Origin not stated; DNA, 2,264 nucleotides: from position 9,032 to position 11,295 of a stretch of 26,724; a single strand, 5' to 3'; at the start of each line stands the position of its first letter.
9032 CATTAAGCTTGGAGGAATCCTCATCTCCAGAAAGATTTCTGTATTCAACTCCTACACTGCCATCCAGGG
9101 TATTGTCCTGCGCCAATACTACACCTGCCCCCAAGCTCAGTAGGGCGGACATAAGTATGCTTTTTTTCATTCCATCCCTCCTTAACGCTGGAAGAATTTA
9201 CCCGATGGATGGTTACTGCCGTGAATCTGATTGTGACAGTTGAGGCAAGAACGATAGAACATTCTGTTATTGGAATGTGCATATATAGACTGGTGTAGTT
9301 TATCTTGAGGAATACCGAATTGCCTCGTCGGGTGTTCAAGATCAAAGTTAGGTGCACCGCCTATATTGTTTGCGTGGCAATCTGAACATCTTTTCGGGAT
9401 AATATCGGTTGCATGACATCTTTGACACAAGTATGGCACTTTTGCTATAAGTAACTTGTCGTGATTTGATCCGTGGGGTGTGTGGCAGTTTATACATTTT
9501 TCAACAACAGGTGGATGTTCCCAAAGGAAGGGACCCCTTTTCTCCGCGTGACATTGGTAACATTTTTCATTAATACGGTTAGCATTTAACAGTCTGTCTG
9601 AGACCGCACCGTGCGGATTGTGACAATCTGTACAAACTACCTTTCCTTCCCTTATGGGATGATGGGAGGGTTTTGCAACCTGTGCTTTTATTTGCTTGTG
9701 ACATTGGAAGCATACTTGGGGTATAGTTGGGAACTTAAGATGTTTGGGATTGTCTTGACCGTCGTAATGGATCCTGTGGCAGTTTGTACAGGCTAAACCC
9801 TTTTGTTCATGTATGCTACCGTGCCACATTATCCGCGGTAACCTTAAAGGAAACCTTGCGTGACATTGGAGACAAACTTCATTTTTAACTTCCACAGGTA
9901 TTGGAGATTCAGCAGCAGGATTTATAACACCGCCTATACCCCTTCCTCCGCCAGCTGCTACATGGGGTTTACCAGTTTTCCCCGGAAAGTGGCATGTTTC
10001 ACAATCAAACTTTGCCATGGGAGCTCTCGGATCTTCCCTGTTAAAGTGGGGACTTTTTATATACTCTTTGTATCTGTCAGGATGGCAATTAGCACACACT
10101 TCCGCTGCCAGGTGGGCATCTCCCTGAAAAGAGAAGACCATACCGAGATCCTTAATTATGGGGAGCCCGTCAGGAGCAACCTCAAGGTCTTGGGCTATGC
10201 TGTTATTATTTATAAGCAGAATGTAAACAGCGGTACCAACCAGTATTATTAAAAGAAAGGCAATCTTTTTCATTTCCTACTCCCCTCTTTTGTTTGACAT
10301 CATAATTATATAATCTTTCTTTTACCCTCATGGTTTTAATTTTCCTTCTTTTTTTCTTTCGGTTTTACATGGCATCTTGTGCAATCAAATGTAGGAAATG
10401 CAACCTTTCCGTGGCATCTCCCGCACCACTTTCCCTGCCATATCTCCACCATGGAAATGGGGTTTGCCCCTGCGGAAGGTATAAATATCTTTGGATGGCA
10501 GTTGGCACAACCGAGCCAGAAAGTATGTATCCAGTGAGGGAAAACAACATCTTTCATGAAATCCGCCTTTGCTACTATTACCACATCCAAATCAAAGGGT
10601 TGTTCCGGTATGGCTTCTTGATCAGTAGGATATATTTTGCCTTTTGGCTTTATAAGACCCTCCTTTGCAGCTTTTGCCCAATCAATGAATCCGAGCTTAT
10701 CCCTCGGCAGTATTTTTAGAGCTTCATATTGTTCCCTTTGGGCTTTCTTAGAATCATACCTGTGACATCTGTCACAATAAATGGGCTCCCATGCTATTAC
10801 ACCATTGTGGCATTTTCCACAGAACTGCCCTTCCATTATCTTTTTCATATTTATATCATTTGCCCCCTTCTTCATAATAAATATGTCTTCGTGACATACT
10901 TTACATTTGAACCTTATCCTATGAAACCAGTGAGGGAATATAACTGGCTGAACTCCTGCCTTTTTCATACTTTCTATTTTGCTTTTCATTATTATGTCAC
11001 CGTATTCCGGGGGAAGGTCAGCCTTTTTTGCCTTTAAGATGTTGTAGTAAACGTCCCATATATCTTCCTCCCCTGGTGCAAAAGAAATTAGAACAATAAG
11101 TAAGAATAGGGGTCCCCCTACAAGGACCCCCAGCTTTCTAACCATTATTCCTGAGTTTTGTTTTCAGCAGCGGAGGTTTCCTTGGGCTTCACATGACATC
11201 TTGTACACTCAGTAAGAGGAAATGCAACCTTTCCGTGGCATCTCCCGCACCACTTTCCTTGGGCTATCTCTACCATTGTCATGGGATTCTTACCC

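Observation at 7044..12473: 26-heme porin-cytochrome conduit (c7 triheme + 2 hexaheme + undecaheme MtrA + MtrB) in an Aquificota-like thermophile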

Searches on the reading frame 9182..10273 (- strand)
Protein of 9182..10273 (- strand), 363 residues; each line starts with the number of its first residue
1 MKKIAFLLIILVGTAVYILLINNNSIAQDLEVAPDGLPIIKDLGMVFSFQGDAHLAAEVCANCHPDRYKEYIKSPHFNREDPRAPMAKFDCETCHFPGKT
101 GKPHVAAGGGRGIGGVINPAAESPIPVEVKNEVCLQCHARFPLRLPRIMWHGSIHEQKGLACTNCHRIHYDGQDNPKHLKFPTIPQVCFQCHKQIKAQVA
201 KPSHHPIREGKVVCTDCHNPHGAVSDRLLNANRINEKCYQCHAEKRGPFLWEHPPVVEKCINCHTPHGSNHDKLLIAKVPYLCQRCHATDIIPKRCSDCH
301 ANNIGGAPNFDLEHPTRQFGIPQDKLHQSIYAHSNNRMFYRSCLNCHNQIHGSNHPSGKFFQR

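Call 4: search_protein_families(library=pfam, proteins=[window:9182-10273:-], max_evalue=0.01)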
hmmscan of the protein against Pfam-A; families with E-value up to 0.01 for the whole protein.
window:9182-10273:- (363 aa): 5 families
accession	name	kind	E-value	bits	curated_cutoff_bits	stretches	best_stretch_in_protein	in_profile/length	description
PF09699.15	Paired_CXXCH_1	-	5.1e-36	122.5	20.6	3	204-246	1-40/41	Doubled CXXCH motif (Paired_CXXCH_1)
PF14537.11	Cytochrom_c3_2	-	6.2e-11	43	25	1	154-242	1-78/79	Cytochrome c3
PF22678.1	Cytochrom_c_NrfB-like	-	5.4e-10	40.1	27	1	120-171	22-70/89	Cytochrome c-type protein NrfB-like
PF14522.11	Cytochrome_C7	-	1.1e-09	38.3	24.8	2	185-242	13-66/67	Cytochrome c7 and related cytochrome c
PF22113.1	Mtrc-MtrF_II-IV_dom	-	5.4e-09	36.3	30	0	55-100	118-171/176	Outer membrane cytochrome MtrC/MtrF-like, domains II/IV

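Call 6: search_protein_families(library=ncbifam, proteins=[window:9182-10273:-], max_evalue=0.01)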
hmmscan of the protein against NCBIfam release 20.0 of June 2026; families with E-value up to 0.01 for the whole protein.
window:9182-10273:- (363 aa): 5 families
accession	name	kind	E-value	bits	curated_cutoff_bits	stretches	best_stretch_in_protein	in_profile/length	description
TIGR03508.1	decahem_SO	subfamily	1.4e-75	254.2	192.2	1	57-357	2-258/258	DmsE family decaheme c-type cytochrome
NF041028.1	decahem_GSU2203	exception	1e-65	222.1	325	1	49-358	28-306/317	GSU2203 family decaheme c-type cytochrome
TIGR01905.1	paired_CXXCH_1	subfamily_domain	1.7e-25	88.6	25.2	3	253-290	1-39/41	doubled CXXCH domain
TIGR03153.1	cytochr_NrfH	equivalog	2.2e-10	40.7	134.2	2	56-167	27-134/138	cytochrome c nitrite reductase small subunit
NF045713.1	CxxCH_16_HmcA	equivalog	0.0023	16.6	400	0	209-347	172-314/541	sulfate respiration complex hexadecaheme cytochrome HmcA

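Call 18: search_solved_structures(query=window:9182-10273:-, show_alignments=2, max_evalue=0.001)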
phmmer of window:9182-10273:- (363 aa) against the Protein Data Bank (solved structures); distinct sequences matched with E-value up to 0.001: 2.
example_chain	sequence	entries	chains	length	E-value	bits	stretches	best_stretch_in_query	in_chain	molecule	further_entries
6r2q_A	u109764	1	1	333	3e-63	217.3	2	6-305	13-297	Cystathionine beta-synthase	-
1qdb_A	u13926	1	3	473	4.7e-05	25.7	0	149-201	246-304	CYTOCHROME C NITRITE REDUCTASE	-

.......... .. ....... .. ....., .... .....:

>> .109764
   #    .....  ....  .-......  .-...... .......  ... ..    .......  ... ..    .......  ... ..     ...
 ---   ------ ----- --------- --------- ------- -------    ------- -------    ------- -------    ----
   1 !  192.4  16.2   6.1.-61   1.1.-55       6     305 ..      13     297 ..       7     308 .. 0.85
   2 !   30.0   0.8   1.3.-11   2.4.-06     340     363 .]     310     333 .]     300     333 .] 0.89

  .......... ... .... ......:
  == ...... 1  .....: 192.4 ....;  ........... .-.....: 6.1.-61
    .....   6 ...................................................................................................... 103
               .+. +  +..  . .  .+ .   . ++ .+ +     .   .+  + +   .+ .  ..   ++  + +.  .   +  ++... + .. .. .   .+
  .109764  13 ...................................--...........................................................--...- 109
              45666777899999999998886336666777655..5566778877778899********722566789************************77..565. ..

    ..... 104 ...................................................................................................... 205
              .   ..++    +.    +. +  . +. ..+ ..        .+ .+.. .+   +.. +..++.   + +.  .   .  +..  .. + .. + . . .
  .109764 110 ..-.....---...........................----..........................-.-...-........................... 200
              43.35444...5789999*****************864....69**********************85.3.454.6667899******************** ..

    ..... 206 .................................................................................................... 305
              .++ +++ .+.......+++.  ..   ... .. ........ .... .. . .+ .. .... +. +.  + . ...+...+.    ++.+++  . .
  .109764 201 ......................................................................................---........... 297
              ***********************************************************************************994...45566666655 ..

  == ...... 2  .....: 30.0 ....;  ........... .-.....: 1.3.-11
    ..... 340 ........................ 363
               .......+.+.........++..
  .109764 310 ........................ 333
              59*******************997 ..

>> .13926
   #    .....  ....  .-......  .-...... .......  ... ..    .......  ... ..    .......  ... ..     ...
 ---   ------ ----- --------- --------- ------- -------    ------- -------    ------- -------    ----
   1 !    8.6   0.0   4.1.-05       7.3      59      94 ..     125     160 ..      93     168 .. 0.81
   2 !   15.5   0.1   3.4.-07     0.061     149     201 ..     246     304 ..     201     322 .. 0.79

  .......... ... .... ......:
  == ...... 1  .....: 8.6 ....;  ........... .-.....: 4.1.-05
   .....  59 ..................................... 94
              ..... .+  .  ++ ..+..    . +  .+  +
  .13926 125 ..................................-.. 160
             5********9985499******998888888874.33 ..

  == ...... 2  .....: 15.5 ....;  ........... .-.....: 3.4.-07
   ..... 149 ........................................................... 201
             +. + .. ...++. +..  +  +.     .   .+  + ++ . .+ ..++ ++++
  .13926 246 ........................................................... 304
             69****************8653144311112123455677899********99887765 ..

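Call 30: find_homologous_proteins(query=window:9182-10273:-, max_evalue=1e-20)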
Query window:9182-10273:- (363 aa): 7967 proteins with E <= 1e-20 among 8000 candidates; the best 120 are listed. Only proteins of 199 to 636 residues were searched: fused or split forms outside these lengths cannot appear, so this answer is no evidence that the protein stands alone or is whole; find_related_loci, which searches DNA, has no such limit.
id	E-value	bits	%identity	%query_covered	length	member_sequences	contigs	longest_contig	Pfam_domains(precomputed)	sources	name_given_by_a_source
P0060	1.0e-258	876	100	100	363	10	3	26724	PF09699.16,PF14537.12,PF22678.2,PF14522.12,PF22113.2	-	-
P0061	6.1e-110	386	49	100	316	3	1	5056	PF09699.16,PF14537.12,PF22678.2,PF14522.12,PF22113.2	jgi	jgi:DmsE family decaheme c-type cytochrome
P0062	2.6e-107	377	49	100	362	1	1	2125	PF09699.16,PF14537.12,PF22678.2,PF14522.12,PF22113.2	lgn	-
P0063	7.0e-106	373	52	91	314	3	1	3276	PF09699.16,PF14537.12,PF22678.2,PF14522.12,PF22113.2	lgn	-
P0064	2.1e-104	368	52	87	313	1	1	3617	PF09699.16,PF14537.12,PF13435.12,PF22678.2,PF14522.12,PF22113.2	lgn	-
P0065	2.1e-103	364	50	86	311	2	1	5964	PF09699.16,PF14537.12,PF22678.2,PF14522.12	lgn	-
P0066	2.7e-102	361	47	100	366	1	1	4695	PF09699.16,PF14537.12,PF22678.2,PF14522.12,PF22113.2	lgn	-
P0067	2.3e-101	358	54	86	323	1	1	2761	PF09699.16,PF14537.12,PF22678.2,PF14522.12,PF22113.2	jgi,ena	-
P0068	1.6e-100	355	45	100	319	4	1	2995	PF09699.16,PF14537.12,PF22678.2,PF14522.12,PF22113.2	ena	-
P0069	3.1e-100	354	51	86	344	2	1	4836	PF09699.16,PF14537.12,PF22678.2,PF14522.12,PF22113.2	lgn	-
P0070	8.9e-100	353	52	85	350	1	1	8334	PF09699.16,PF14537.12,PF22678.2,PF14522.12,PF22113.2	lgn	-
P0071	2.2e-99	351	50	86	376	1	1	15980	PF09699.16,PF14537.12,PF22678.2,PF14522.12,PF22113.2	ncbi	-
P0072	3.1e-99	351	49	94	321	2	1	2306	PF09699.16,PF14537.12,PF22678.2,PF14522.12,PF22113.2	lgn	-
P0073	3.9e-99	350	51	86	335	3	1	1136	PF09699.16,PF14537.12,PF22678.2,PF14522.12,PF22113.2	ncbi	-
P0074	6.2e-99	350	53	86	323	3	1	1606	PF09699.16,PF14537.12,PF22678.2,PF14522.12,PF22113.2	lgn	-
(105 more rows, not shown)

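Call 36: find_related_loci(query=A1, collection=genome_contigs, flank=7000)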
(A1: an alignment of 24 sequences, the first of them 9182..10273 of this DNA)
Query A1 (363 aa) in genome_contigs; peptide patterns used: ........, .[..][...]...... (x = any residue, [..] = any of these).
599 stretches matched a pattern (row limit reached: there are more); 584 encode a relative of the query (tblastn E <= 1e-3); the best 80 are kept; 80 distinct loci.
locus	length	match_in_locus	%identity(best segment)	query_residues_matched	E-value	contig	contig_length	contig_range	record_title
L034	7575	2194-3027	49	53-363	6e-87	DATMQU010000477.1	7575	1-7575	MAG TPA_asm: Vicinamibacteria bacterium isolate SMAG_U12937 k141_4458853, whole genome shotgun sequence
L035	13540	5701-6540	44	52-363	2e-75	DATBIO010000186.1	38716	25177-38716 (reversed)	MAG TPA_asm: Vicinamibacteria bacterium isolate SMAG_U3896 k141_1478222, whole genome shotgun sequence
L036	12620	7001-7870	41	6-363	3e-74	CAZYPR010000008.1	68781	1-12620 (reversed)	MAG TPA_asm: uncultured Clostridia bacterium isolate binchicken_co96_90 genome assembly, contig: NODE_109_length_68781_c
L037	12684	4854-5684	42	55-363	7e-74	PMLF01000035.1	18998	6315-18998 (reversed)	MAG: Elusimicrobia bacterium isolate fen_1173 73.20120600_E1D.151_contig_17574, whole genome shotgun sequence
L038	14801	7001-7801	43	54-361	3e-73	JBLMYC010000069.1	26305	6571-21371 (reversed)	MAG: Acidobacteriota bacterium isolate MAG239 PRJNA957066_bin21_renamed_68, whole genome shotgun sequence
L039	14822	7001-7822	42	54-363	7e-71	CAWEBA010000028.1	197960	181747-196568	MAG: uncultured Acidobacteriaceae bacterium isolate MFD04463.bin.2.220 genome assembly, contig: contig_75302, whole geno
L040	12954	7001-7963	37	12-363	6e-71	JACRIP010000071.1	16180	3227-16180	MAG: Planctomycetota bacterium isolate NC_groundwater_1806_Pr3_B-0.1um_71_12 SR-2_scaffold_141_344761, whole genome shot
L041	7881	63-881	43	52-363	2e-69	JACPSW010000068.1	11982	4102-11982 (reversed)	MAG: Candidatus Rokuibacteriota bacterium isolate NC_groundwater_716_Ag_S-0.2um_69_13 S36_SO-2_scaffold_210093, whole ge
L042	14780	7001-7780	44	58-363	4e-69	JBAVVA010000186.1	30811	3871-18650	MAG: Candidatus Aminicenantales bacterium isolate MFD01683_ilm_asm_bin15 k127_10583, whole genome shotgun sequence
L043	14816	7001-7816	40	47-363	3e-68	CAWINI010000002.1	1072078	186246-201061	MAG: uncultured bacterium isolate MFD04944.bin.1.291 genome assembly, contig: contig_43876, whole genome shotgun sequenc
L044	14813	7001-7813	40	54-363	6e-68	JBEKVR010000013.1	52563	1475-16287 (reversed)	MAG: Roseiarcus sp. isolate SPRUCE 609 SPRUCE_609_13, whole genome shotgun sequence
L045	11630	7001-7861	38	35-363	8e-68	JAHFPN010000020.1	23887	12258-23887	MAG: Hyphomicrobiales bacterium isolate nzgw528 NODE_1770_length_23888_cov_4.135903, whole genome shotgun sequence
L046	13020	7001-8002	36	5-363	2e-67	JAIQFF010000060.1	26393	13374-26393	MAG: Terriglobia bacterium isolate SRVP_23 SR-VP_26_10_2019_C_20cm_scaffold_3148, whole genome shotgun sequence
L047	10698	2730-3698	38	2-363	2e-67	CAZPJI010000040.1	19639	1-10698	MAG TPA_asm: uncultured Gammaproteobacteria bacterium isolate binchicken_co224_101 genome assembly, contig: NODE_2505_le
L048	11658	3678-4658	40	8-363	2e-67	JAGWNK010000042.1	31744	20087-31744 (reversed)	MAG: Alphaproteobacteria bacterium isolate REEB230 contig-150_2149, whole genome shotgun sequence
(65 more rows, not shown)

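Call 39: predict_structure(alignment_id=A1)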
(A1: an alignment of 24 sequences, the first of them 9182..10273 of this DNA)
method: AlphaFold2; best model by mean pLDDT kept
length: 363 residues; sequences in the alignment: 24
mean_pLDDT: 47.5   pTM: 0.30
mean pLDDT of the five models: 47.5, 45.7, 43.5, 42.7, 42.7
residues with pLDDT >= 90: 8; 70-90: 22; 50-70: 102; < 50: 231
segments of 3 or more residues with pLDDT < 50: 25-30, 37-63, 88-117, 170-179, 202-208, 212-321, 327-332, 336-363
pLDDT, mean of each block of 10 residues (from residue 1): 86 85 52 49 28 39 50 55 49 34 31 43 67 65 54 68 62 46 64 63 48 44 38 43 39 31 31 33 35 38 35 35 50 48 39 36 31
secondary structure, 60 per line:
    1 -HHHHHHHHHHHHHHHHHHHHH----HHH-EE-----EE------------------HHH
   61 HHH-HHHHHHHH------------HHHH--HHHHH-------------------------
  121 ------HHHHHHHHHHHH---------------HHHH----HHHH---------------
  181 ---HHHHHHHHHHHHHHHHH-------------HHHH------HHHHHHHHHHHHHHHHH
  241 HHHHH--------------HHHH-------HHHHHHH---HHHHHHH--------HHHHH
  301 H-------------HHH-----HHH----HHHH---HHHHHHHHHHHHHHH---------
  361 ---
elements in order: H2-22 H58-63 H65-72 H85-88 H91-95 H127-138 H154-157 H162-165 H184-200 H214-217 H224-245 H260-263 H271-277 H281-287 H296-301 H330-333 H337-351

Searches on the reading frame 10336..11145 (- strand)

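Call 4: search_protein_families(library=pfam, proteins=[window:10336-11145:-], max_evalue=0.01)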
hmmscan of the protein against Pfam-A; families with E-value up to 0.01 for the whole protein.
window:10336-11145:- (269 aa): 4 families
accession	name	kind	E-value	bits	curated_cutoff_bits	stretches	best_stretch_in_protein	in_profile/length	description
PF14522.11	Cytochrome_C7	-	2e-26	92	24.8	2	68-129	1-67/67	Cytochrome c7 and related cytochrome c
PF02085.21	Cytochrom_CIII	-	8.8e-08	32.9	22.9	1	55-114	7-54/101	Class III cytochrome C family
PF14537.11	Cytochrom_c3_2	-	4.1e-05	24.4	25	1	80-128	28-78/79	Cytochrome c3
PF03892.19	NapB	-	0.0012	19.4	25.1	0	212-265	66-117/127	Nitrate reductase cytochrome c-type subunit (NapB)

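Call 6: search_protein_families(library=ncbifam, proteins=[window:10336-11145:-], max_evalue=0.01)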
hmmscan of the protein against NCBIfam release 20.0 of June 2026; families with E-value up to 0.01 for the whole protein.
window:10336-11145:- (269 aa): 2 families
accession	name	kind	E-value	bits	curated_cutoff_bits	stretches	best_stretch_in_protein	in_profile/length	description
TIGR04257.1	nanowire_3heme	domain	1.5e-36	124.4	40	2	60-129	5-75/75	c(7)-type cytochrome triheme domain-containing protein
NF043011.1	CytC7_Geobact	equivalog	4.4e-05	23.9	120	0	190-259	24-88/89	cytochrome c7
